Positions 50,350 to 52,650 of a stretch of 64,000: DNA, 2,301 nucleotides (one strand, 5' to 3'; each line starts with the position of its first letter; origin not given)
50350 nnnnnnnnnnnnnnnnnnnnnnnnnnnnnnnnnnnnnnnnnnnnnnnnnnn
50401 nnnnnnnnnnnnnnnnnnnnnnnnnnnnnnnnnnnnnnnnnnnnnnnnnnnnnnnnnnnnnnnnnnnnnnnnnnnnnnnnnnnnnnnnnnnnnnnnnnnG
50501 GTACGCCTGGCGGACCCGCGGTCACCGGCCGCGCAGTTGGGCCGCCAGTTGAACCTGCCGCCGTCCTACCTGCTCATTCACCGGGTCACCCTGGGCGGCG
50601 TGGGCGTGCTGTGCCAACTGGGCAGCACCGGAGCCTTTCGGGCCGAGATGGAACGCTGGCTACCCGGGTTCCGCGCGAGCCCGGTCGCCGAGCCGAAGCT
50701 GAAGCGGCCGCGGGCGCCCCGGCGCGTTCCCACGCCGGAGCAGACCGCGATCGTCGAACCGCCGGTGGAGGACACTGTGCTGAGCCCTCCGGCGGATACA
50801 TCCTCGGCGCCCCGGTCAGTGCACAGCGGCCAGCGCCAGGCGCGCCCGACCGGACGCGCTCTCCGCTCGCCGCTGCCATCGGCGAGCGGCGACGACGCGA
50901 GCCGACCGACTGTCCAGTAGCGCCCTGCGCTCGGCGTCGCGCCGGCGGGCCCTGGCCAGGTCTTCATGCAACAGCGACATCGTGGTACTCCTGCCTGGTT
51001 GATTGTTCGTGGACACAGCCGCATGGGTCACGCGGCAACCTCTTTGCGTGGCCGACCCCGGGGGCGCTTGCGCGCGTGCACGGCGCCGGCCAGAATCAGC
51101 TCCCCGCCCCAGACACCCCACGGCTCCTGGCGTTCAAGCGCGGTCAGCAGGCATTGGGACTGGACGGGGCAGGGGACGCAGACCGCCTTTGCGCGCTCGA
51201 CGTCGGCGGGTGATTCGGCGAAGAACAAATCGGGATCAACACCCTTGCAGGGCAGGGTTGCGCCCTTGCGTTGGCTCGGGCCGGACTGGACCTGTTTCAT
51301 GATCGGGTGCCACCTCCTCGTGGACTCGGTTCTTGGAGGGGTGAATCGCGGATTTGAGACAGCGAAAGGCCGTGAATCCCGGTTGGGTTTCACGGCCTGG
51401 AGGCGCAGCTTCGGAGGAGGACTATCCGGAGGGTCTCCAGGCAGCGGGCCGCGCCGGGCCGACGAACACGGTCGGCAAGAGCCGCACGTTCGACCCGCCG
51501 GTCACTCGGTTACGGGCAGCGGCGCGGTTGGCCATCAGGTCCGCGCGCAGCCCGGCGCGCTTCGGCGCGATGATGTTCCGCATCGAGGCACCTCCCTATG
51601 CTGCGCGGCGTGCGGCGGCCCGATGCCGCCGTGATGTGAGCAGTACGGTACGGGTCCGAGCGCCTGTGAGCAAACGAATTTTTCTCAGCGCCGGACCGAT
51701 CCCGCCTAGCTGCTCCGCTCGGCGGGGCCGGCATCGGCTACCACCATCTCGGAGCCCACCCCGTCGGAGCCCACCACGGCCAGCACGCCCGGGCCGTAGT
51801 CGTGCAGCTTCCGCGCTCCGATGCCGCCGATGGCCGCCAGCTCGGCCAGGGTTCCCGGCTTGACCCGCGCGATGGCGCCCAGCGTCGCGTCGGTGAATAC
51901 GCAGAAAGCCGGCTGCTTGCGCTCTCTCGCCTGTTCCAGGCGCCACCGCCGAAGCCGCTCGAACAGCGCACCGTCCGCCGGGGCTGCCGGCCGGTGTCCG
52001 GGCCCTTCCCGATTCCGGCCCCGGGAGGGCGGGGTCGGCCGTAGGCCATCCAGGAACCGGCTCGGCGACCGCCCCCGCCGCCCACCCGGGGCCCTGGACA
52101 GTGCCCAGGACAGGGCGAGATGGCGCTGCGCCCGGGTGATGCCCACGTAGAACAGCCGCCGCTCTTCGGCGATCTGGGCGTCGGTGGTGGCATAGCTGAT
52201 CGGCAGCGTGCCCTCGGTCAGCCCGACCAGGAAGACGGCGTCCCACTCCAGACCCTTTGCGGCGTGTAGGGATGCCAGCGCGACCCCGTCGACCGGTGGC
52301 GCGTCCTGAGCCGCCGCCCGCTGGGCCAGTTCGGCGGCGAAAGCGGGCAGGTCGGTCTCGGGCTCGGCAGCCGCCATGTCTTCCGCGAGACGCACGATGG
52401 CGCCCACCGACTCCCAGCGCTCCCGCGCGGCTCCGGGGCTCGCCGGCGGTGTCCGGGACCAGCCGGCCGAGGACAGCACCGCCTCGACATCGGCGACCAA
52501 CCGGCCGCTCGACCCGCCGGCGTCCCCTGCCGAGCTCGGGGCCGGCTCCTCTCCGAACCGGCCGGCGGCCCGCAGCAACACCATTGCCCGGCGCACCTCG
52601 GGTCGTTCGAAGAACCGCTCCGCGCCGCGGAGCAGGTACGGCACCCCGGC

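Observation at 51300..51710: whiB7 leader with uORF, intrinsic-terminator attenuator and AT-rich promoter element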

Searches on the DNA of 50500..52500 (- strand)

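Call 4: search_rna_families(source=window, start=50500, end=52500, threshold=evalue, max_evalue=10)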
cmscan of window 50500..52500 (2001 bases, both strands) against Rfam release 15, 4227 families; matches with E-value up to 10: 3.
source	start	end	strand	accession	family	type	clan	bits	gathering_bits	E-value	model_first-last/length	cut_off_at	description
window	50846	50890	-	RF03006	M23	Gene; sRNA;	-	18.4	41.2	2.5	7-48/53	no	M23 RNA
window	52177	52242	+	RF01684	mascRNA-menRNA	Gene;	-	18.1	42.5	2.1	1-56/56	no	MALAT1-associated small cytoplasmic RNA/MEN beta RNA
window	51477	51543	-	RF01973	H19_2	Gene; lncRNA;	-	11.8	50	7.8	1-69/69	no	H19 conserved region 2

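Call 74: build_rna_model(alignment_id=A8, structure=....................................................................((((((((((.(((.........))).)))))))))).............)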
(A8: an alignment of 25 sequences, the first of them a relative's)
Model R1 built from alignment A8 (25 sequences, 118 columns); structure: as given.
model positions 98; base pairs 13; branch points 0; effective number of sequences 3.65; information 0.59 bits per position. Calibrated on 0.2 Mb of random sequence (short: E-values are rough).
structure used (alignment columns):
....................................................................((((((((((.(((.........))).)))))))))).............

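Call 75: search_with_rna_model(model_id=R1, source=window, max_evalue=10, show_alignments=1)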
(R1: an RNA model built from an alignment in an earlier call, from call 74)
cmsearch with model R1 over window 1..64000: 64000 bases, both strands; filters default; matches with E-value up to 10: 7.
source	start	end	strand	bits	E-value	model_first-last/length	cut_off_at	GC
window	51354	51446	-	53.8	5.1e-12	1-98/98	no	0.63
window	51367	51398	+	22.9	0.00035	52-85/98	no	0.62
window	39829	39924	-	17.5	0.0085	1-98/98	no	0.55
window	40485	40561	-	9.6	0.84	1-98/98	no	0.71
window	177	245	-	9.4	0.91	1-98/98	no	0.64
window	42908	42929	+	8.9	1.2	58-79/98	no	0.73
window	47533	47594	+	8.6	1.5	1-98/98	no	0.71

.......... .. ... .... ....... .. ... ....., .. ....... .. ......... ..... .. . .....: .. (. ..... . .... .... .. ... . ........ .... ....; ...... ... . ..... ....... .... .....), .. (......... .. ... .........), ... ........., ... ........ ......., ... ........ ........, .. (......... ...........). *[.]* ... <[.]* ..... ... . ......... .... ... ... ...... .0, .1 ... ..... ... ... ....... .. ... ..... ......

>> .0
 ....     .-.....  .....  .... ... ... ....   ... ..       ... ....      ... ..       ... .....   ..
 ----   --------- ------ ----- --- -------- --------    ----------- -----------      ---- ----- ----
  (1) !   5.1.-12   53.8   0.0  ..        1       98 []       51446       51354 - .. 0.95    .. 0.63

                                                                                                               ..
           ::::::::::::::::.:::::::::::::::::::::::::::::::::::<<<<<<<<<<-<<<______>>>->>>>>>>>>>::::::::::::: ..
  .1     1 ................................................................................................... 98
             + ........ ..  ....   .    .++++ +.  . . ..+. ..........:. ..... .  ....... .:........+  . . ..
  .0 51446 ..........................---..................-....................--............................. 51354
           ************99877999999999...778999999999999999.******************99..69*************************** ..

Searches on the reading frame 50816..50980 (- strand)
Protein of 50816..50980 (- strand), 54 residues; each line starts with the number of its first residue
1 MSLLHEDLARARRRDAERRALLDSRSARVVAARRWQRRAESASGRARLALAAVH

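Call 3: search_protein_families(library=pfam, proteins=[window:50816-50980:-], max_evalue=0.01)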
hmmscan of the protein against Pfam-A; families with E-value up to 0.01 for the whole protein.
window:50816-50980:- (54 aa): 0 families

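Call 51: search_protein_families(library=ncbifam, proteins=[window:50819-50980:-], max_evalue=1)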
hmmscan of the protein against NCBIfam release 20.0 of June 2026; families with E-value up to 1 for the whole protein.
seq(54 aa): 0 families

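Call 52: search_protein_families(library=pfam, proteins=[window:50819-50980:-], max_evalue=10)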
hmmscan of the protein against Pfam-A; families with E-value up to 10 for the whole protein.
seq(54 aa): 0 families

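Call 58: find_homologous_proteins(query=window:50819-50980:-, max_evalue=0.01)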
Query seq(54 aa) (54 aa): 24 proteins with E <= 0.01 among 35 candidates.
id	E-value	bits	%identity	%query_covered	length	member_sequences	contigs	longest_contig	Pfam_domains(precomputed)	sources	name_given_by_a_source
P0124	1.5e-16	76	87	100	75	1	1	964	-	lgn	-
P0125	2.4e-16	76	87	100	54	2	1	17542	-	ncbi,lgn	ncbi:MAG: hypothetical protein ABJC62_13565 [Frankiaceae bacterium]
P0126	4.3e-16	75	85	100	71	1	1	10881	-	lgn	-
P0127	4.6e-15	72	83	100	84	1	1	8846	-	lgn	-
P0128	8.5e-15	71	86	67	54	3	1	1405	-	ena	-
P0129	3.7e-13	66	78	100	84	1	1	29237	-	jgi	jgi:hypothetical protein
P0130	1.5e-11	61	73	91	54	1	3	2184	-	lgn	-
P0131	3.9e-7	47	61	67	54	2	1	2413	-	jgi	-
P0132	1.4e-6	46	61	67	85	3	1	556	-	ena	-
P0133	7.4e-6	43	56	67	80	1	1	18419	-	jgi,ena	-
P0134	8.4e-6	43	56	67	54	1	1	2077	-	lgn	-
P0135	1.7e-5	42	61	91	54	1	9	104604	-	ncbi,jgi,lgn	-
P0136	1.9e-5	42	61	100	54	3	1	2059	-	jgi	-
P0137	4.1e-5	41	61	67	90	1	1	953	-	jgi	jgi:hypothetical protein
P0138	9.8e-5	40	61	94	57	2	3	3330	-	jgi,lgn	jgi:hypothetical protein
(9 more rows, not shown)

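Call 81: predict_structure(alignment_id=A9)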
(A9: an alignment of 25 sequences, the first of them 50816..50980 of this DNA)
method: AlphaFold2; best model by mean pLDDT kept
length: 54 residues; sequences in the alignment: 25
mean_pLDDT: 96.2   pTM: 0.60
mean pLDDT of the five models: 96.2, 95.6, 95.5, 94.3, 93.9
residues with pLDDT >= 90: 51; 70-90: 2; 50-70: 1; < 50: 0
segments of 3 or more residues with pLDDT < 50: none
pLDDT, mean of each block of 10 residues (from residue 1): 89 98 98 99 98 95
secondary structure, 60 per line:
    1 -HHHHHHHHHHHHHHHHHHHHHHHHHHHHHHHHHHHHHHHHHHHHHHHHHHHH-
elements in order: H2-53

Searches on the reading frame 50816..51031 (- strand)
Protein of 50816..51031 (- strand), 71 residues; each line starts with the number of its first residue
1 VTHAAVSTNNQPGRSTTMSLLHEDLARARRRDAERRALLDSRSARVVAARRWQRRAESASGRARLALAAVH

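Call 53: list_cluster_members(proteins=[P0001, window:50819-50980:-, window:50816-51031:-, window:51422-51583:-, window:51706-53769:-])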
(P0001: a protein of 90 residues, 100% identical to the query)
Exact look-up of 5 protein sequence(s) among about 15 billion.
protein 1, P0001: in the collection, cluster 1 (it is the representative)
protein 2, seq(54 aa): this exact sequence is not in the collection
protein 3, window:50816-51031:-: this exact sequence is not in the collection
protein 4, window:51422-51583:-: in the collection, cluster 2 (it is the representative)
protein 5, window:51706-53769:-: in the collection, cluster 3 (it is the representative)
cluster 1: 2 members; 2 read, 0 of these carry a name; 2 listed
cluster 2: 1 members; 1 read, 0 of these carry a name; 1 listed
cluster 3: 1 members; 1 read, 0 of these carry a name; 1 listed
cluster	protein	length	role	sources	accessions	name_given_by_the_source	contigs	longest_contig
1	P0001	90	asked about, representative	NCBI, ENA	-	-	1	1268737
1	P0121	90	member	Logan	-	-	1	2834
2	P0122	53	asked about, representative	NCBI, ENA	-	-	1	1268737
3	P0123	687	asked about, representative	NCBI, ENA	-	-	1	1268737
